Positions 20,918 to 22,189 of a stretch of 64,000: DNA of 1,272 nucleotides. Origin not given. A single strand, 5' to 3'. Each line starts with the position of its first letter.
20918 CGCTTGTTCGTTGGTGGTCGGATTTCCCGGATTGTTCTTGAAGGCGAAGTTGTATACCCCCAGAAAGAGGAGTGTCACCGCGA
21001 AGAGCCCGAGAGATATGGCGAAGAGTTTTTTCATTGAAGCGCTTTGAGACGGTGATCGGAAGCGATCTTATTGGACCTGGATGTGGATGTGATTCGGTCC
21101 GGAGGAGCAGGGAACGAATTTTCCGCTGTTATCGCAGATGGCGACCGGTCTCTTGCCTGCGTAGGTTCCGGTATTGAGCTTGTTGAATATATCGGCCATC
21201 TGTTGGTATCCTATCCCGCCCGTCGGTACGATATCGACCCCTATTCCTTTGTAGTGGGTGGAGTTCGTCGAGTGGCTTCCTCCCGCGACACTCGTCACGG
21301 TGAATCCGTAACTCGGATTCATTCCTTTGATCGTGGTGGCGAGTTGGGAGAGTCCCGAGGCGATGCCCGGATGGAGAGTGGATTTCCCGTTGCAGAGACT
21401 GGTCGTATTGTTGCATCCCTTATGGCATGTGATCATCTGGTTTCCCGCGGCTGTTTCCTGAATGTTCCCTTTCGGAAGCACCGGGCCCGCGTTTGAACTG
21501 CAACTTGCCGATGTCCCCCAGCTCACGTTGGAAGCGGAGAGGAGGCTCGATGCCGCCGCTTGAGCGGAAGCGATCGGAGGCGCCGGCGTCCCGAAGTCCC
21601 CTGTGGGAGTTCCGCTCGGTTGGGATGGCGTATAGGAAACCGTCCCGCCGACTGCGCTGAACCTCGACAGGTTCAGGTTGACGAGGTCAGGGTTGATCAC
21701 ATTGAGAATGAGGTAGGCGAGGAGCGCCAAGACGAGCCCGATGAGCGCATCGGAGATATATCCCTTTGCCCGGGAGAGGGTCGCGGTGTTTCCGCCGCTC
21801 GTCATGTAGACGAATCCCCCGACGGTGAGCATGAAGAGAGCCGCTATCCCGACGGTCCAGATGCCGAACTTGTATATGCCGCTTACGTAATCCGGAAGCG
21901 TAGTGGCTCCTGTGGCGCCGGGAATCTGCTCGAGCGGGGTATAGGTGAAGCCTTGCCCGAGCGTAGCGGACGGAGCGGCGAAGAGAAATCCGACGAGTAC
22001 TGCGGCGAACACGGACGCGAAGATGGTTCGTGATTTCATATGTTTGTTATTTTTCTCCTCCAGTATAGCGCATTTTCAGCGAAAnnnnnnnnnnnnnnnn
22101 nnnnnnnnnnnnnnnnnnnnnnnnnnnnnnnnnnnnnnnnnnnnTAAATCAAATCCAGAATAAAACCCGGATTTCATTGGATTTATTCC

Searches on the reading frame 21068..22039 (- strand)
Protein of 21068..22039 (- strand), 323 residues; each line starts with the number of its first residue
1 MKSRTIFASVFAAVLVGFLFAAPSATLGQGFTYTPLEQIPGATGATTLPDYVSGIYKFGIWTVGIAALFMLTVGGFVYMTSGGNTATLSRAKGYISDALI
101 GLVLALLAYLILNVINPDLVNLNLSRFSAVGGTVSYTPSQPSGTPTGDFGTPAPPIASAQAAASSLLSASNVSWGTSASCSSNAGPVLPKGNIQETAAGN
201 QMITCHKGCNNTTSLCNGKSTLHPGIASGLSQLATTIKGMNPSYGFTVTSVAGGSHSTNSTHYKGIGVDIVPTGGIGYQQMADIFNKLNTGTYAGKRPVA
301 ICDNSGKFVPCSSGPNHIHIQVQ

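Call 9: search_protein_families(library=pfam, proteins=[window:21068-22039:-])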
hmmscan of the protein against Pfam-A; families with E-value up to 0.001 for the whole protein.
window:21068-22039:- (323 aa): 1 family
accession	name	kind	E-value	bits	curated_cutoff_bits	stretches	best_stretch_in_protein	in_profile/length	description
PF18895.5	T4SS_pilin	-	5.1e-06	26.9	26.6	1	60-115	19-71/71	Type IV secretion system pilin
